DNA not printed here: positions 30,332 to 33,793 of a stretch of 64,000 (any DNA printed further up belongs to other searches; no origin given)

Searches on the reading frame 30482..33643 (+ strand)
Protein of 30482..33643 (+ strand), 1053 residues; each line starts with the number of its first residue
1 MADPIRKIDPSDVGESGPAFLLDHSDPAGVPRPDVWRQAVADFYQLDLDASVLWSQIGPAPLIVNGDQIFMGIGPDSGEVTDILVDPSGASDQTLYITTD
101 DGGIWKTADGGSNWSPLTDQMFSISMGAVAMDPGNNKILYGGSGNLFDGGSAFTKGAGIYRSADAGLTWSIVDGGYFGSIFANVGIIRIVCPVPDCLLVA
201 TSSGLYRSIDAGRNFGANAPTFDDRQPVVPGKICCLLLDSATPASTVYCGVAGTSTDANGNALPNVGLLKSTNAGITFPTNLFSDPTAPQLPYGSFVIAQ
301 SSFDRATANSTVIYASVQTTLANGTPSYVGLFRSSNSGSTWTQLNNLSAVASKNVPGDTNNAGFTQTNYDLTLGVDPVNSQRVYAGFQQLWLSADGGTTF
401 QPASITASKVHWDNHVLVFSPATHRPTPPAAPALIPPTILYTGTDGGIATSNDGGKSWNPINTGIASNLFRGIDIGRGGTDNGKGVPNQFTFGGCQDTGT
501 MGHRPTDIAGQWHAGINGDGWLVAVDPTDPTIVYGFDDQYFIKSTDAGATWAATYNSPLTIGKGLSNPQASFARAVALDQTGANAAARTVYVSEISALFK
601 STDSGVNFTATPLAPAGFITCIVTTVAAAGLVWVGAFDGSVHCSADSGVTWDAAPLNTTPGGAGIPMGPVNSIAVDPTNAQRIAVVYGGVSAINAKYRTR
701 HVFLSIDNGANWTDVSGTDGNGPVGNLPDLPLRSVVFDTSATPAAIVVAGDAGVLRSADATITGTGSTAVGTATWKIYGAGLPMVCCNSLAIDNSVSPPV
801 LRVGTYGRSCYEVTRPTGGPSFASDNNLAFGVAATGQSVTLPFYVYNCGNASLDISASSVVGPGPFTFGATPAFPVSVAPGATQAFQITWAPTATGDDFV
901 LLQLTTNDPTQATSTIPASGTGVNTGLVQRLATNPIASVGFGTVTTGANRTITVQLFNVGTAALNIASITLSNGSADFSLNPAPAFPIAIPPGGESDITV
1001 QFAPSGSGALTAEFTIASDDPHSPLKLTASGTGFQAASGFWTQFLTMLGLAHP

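Call 7: search_protein_families(library=pfam, proteins=[window:30482-33643:+], max_evalue=0.01)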
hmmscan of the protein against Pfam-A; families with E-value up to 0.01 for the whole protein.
window:30482-33643:+ (1053 aa): 7 families
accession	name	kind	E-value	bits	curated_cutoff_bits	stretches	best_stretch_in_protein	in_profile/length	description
PF15780.11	ASH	-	2.4e-19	69.8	27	2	935-1023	11-95/98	Abnormal spindle-like microcephaly-assoc'd, ASPM-SPD-2-Hydin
PF22544.2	HYDIN_VesB_CFA65-like_Ig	-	7.1e-17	61.9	25.5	2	940-1031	11-99/100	HYDIN/CFA65/VesB-like, Ig-like domain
PF15902.12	Sortilin-Vps10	-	4.5e-12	45.9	33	0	331-469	3-120/446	Sortilin, neurotensin receptor 3,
PF22073.2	Cep192_D4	-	1.9e-10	41.3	35.5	2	825-922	8-111/112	Cep192 domain 4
PF07610.17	DUF1573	-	1.9e-09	37.8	26.1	1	939-1031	8-96/98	Protein of unknown function (DUF1573)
PF02012.26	BNR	-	1.6e-07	30.7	27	0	450-459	2-11/12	BNR/Asp-box repeat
PF22067.2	Cep192_D3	-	0.0048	17.4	27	0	945-1007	14-72/99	Cep192 domain 3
